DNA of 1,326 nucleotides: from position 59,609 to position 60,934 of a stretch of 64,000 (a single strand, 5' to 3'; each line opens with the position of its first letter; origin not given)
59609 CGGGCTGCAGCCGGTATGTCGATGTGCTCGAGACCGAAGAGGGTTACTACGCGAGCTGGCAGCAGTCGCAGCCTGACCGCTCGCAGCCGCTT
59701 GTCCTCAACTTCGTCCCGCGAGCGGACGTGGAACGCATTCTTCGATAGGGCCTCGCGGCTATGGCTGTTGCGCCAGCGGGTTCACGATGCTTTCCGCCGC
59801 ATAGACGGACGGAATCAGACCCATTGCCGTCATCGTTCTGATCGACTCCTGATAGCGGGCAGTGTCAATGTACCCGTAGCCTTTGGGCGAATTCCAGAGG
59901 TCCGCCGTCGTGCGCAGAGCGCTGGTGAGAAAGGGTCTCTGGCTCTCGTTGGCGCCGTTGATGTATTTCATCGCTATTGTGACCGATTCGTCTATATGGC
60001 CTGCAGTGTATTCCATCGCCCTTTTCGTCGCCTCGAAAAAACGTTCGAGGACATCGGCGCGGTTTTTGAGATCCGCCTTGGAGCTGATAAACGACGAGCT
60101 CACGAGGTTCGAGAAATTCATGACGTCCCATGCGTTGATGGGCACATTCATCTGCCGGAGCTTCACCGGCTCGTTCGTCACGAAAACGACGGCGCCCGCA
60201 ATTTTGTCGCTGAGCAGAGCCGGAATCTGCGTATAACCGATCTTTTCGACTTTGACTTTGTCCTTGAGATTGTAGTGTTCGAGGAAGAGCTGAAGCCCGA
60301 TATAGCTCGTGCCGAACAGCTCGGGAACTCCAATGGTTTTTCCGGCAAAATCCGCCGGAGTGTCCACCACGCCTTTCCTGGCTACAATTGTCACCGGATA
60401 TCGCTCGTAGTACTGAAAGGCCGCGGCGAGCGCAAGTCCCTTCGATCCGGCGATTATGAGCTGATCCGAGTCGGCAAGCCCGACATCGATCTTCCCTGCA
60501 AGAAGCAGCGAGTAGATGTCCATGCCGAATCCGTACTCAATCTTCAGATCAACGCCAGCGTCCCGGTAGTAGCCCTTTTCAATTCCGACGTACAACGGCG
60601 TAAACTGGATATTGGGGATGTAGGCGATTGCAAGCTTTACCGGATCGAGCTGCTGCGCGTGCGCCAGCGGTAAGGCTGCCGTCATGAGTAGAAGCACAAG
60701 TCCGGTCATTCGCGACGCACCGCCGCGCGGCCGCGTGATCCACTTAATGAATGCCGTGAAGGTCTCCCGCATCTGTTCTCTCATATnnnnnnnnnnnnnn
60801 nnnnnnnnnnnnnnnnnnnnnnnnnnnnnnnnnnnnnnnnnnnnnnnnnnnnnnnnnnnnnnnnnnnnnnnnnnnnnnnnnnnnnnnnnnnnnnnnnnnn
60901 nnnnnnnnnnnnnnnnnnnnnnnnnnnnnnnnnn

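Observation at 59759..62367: Riboswitch-controlled ThiXYZ/RibXY-like ABC importer with ATPase and permease fused into one polypeptide: candidate riboflavin uptake system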

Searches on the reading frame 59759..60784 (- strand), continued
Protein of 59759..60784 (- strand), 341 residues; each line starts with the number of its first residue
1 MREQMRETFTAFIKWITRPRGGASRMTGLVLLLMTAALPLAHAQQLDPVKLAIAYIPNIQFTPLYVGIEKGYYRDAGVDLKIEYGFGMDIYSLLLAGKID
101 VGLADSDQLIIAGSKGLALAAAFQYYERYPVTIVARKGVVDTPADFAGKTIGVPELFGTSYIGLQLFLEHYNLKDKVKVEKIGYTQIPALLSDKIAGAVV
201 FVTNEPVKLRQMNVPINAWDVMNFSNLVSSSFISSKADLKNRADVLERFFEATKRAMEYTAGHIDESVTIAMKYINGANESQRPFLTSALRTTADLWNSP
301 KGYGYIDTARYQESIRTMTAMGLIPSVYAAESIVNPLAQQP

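Call 42: fold_search(model_id=the predicted structure, library=pdb)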
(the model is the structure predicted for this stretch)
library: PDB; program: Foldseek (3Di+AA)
matches with E <= 10: 1485; with E <= 0.001: 1035
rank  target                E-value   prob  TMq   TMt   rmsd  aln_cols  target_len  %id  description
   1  3ix1_A                3.0e-25  1.00  0.74  0.83   3.2       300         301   21  Periplasmic N-formyl-4-amino-5-aminomethyl-2-methylpyrimidine binding protein from Bacillus halodurans (released 2010-10-13)
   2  4nmy_A                1.1e-22  1.00  0.74  0.83   3.0       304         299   19  Crystal Structure of the Thiamin-bound form of Substrate-binding Protein of ABC Transporter from Clostridium difficile (released 2013-12-04)
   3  4h6d_E                1.3e-19  1.00  0.64  0.71   5.0       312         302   18  Crystal structure of PLP-soaked HMP synthase Thi5 from S. cerevisiae (released 2012-10-17)
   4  4h67_B                2.4e-19  1.00  0.67  0.74   4.4       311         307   18  Crystal structure of HMP synthase Thi5 from S. cerevisiae (released 2012-10-17)
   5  4h67_E                3.3e-19  1.00  0.66  0.72   4.5       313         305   18  Crystal structure of HMP synthase Thi5 from S. cerevisiae (released 2012-10-17)
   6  4esx_A                4.1e-19  1.00  0.66  0.71   4.6       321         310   16  Crystal structure of C. albicans Thi5 complexed with PLP (released 2012-09-19)
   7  4esx_B                4.9e-19  1.00  0.71  0.77   3.5       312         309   16  Crystal structure of C. albicans Thi5 complexed with PLP (released 2012-09-19)
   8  4h67_A                5.2e-19  1.00  0.68  0.69   4.4       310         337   17  Crystal structure of HMP synthase Thi5 from S. cerevisiae (released 2012-10-17)
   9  4h67_H                5.9e-19  1.00  0.64  0.71   4.9       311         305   17  Crystal structure of HMP synthase Thi5 from S. cerevisiae (released 2012-10-17)
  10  4h67_D                7.5e-19  1.00  0.63  0.64   4.9       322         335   18  Crystal structure of HMP synthase Thi5 from S. cerevisiae (released 2012-10-17)
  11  4h6d_F                8.4e-19  1.00  0.70  0.72   3.6       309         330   16  Crystal structure of PLP-soaked HMP synthase Thi5 from S. cerevisiae (released 2012-10-17)
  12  4h6d_A                9.0e-19  1.00  0.63  0.67   5.0       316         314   18  Crystal structure of PLP-soaked HMP synthase Thi5 from S. cerevisiae (released 2012-10-17)
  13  4h6d_C                1.1e-18  1.00  0.68  0.69   4.4       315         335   17  Crystal structure of PLP-soaked HMP synthase Thi5 from S. cerevisiae (released 2012-10-17)
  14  4h6d_B                1.4e-18  1.00  0.67  0.69   4.5       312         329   18  Crystal structure of PLP-soaked HMP synthase Thi5 from S. cerevisiae (released 2012-10-17)
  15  4h67_G                1.4e-18  1.00  0.63  0.65   4.9       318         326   17  Crystal structure of HMP synthase Thi5 from S. cerevisiae (released 2012-10-17)
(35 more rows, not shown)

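Call 55: search_protein_families(library=pfam, proteins=[L011:1024-3210:-, L014:2059-3138:-, L041:721-1773:-], max_evalue=0.001)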
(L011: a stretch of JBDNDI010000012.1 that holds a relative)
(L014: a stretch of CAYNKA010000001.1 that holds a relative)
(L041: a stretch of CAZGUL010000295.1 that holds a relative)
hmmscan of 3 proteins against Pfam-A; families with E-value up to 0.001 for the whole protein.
L011:1024-3210:- (728 aa): 4 families
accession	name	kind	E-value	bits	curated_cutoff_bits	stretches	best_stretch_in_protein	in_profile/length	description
PF00676.26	E1_dh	-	1.9e-61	208.1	22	1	38-346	3-290/300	Dehydrogenase E1 component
PF02780.25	Transketolase_C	-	2.1e-30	105.6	25.9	1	595-719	1-124/124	Transketolase, C-terminal domain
PF02779.29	Transket_pyr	-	1.7e-29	103.2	27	1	404-579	2-173/174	Transketolase, pyrimidine binding domain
PF13292.11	DXP_synthase_N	-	0.00027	20.7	21.2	1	162-225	117-180/274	1-deoxy-D-xylulose-5-phosphate synthase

L014:2059-3138:- (359 aa): 1 family
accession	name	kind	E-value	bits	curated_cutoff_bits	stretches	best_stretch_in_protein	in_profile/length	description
PF03480.18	DctP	-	6.8e-43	147.5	23.4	1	51-338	2-285/286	Bacterial extracellular solute-binding protein, family 7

L041:721-1773:- (350 aa): 1 family
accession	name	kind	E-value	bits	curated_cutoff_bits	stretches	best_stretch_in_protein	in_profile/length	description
PF03480.18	DctP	-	4.8e-61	207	23.4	1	43-331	1-285/286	Bacterial extracellular solute-binding protein, family 7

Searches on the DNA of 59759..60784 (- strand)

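Call 16: search_rna_families(sources=[L001, L002, L003, L004, L005, L006, L007, L008, L009, L010, L011, L012, L013, L014], threshold=gathering)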
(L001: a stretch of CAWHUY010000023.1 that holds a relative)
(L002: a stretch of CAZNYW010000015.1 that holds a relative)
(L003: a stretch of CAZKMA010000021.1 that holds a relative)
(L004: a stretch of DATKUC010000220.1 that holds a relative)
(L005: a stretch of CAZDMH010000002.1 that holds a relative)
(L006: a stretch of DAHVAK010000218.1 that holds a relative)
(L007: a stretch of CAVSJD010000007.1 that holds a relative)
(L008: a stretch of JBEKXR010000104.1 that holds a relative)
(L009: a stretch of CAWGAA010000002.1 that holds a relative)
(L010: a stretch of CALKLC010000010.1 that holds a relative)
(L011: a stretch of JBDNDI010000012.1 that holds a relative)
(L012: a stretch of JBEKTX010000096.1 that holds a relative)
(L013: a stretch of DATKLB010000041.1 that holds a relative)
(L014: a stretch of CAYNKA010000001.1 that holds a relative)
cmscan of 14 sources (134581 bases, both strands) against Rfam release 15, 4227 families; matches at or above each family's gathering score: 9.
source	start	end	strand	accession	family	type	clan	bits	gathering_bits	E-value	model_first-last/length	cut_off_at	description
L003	197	323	+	RF00050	FMN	Cis-reg; riboswitch;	-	101.6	66.2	4.1e-22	1-138/138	no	FMN riboswitch aptamer (RFN element)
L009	3197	3338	+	RF00050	FMN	Cis-reg; riboswitch;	-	100.9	66.2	6.6e-22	1-138/138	no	FMN riboswitch aptamer (RFN element)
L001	3195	3323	+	RF00050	FMN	Cis-reg; riboswitch;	-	98.9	66.2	2.3e-21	1-138/138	no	FMN riboswitch aptamer (RFN element)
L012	3000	3141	+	RF00050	FMN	Cis-reg; riboswitch;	-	98.4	66.2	3.1e-21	1-138/138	no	FMN riboswitch aptamer (RFN element)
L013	947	1089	+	RF00050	FMN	Cis-reg; riboswitch;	-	97.2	66.2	6.7e-21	1-138/138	no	FMN riboswitch aptamer (RFN element)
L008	3294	3433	+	RF00050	FMN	Cis-reg; riboswitch;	-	96.8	66.2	8.7e-21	1-138/138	no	FMN riboswitch aptamer (RFN element)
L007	2930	3060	+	RF00050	FMN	Cis-reg; riboswitch;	-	94.1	66.2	4.5e-20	1-138/138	no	FMN riboswitch aptamer (RFN element)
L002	3152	3279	+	RF00050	FMN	Cis-reg; riboswitch;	-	93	66.2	9.1e-20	1-138/138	no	FMN riboswitch aptamer (RFN element)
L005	3162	3306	+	RF00050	FMN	Cis-reg; riboswitch;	-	87.8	66.2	2.5e-18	1-138/138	no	FMN riboswitch aptamer (RFN element)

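Call 17: search_rna_families(sources=[L015, L016, L017, L018, L019, L020, L021, L022, L023, L024, L025, L026, L027, L028, L029], threshold=gathering)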
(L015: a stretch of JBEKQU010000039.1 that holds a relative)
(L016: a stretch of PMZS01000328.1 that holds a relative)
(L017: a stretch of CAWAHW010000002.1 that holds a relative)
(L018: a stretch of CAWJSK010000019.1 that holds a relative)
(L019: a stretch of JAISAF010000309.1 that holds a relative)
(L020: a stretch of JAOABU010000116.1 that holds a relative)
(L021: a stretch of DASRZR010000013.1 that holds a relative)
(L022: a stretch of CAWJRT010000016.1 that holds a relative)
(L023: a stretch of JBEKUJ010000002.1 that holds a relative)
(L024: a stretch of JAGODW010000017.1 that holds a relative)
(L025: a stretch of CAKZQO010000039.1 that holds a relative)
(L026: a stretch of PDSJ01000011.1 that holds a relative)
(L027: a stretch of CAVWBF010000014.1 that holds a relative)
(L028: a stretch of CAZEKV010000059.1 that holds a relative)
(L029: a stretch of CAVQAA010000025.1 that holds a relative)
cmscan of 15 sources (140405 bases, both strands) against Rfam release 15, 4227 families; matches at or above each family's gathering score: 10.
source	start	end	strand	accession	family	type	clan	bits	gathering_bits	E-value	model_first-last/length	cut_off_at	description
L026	3059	3177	+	RF00050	FMN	Cis-reg; riboswitch;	-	112.8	66.2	3.8e-25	1-138/138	no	FMN riboswitch aptamer (RFN element)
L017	3261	3397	+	RF00050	FMN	Cis-reg; riboswitch;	-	99.8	66.2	1.4e-21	1-138/138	no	FMN riboswitch aptamer (RFN element)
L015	176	314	+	RF00050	FMN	Cis-reg; riboswitch;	-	99.2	66.2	2e-21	1-138/138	no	FMN riboswitch aptamer (RFN element)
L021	2943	3082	+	RF00050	FMN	Cis-reg; riboswitch;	-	98.1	66.2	3.8e-21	1-138/138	no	FMN riboswitch aptamer (RFN element)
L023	3288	3429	+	RF00050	FMN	Cis-reg; riboswitch;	-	97.9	66.2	4.5e-21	1-138/138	no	FMN riboswitch aptamer (RFN element)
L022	3235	3373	+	RF00050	FMN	Cis-reg; riboswitch;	-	97.3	66.2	6.4e-21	1-138/138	no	FMN riboswitch aptamer (RFN element)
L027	3162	3302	+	RF00050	FMN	Cis-reg; riboswitch;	-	97.1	66.2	7.2e-21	1-138/138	no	FMN riboswitch aptamer (RFN element)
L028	3212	3335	+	RF00050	FMN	Cis-reg; riboswitch;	-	95.6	66.2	1.9e-20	1-138/138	no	FMN riboswitch aptamer (RFN element)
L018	3226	3364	+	RF00050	FMN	Cis-reg; riboswitch;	-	95.5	66.2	2e-20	1-138/138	no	FMN riboswitch aptamer (RFN element)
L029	3275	3417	+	RF00050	FMN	Cis-reg; riboswitch;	-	95.3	66.2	2.3e-20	1-138/138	no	FMN riboswitch aptamer (RFN element)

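Call 18: search_rna_families(sources=[L030, L031, L032, L033, L034, L035, L036, L037, L038, L039, L040, L041, L042, L043, L044], threshold=gathering)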
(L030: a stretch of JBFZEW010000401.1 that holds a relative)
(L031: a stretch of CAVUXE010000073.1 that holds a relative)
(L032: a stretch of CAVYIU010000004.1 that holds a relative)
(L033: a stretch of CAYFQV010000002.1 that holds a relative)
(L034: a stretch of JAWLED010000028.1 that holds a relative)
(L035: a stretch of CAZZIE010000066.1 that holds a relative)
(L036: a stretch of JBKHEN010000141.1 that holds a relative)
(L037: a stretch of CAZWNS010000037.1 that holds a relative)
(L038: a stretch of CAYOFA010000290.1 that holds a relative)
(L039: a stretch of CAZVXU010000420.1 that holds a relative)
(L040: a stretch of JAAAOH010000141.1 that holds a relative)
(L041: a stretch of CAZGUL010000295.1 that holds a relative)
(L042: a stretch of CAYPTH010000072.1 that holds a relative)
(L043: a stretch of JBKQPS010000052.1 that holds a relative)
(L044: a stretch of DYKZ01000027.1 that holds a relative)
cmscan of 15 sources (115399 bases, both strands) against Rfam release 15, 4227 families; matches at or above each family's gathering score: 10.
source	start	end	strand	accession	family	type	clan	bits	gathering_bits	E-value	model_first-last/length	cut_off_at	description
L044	3898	4017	+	RF00050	FMN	Cis-reg; riboswitch;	-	105.5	66.2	3.2e-23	1-138/138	no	FMN riboswitch aptamer (RFN element)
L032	3182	3320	+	RF00050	FMN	Cis-reg; riboswitch;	-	98.8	66.2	2e-21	1-138/138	no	FMN riboswitch aptamer (RFN element)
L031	3186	3327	+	RF00050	FMN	Cis-reg; riboswitch;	-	97.5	66.2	4.6e-21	1-138/138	no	FMN riboswitch aptamer (RFN element)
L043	3255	3393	+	RF00050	FMN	Cis-reg; riboswitch;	-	90.2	66.2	4.5e-19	1-138/138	no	FMN riboswitch aptamer (RFN element)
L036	2927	3046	+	RF00050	FMN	Cis-reg; riboswitch;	-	82.3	66.2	6.7e-17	1-138/138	no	FMN riboswitch aptamer (RFN element)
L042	2998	3133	+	RF00050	FMN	Cis-reg; riboswitch;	-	79.7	66.2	3.3e-16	1-138/138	no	FMN riboswitch aptamer (RFN element)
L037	2721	2839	+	RF00050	FMN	Cis-reg; riboswitch;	-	79.3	66.2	4.3e-16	1-138/138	no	FMN riboswitch aptamer (RFN element)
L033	2972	3107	+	RF00050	FMN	Cis-reg; riboswitch;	-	78.9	66.2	5.5e-16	1-138/138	no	FMN riboswitch aptamer (RFN element)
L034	2869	2987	+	RF00050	FMN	Cis-reg; riboswitch;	-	78.9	66.2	5.6e-16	1-138/138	no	FMN riboswitch aptamer (RFN element)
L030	3237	3371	+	RF00050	FMN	Cis-reg; riboswitch;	-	75.6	66.2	4.3e-15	1-138/138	no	FMN riboswitch aptamer (RFN element)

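Call 20: search_rna_families(sources=[L010, L011, L014, L020, L024, L025, L041], threshold=evalue, max_evalue=1)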
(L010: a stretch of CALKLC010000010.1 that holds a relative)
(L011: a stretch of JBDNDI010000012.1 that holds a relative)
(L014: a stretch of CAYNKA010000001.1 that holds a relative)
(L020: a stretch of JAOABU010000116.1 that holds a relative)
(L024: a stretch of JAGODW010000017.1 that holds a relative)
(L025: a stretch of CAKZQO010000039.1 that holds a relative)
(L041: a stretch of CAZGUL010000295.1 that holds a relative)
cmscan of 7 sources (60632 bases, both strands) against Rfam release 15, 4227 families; matches with E-value up to 1: 0.
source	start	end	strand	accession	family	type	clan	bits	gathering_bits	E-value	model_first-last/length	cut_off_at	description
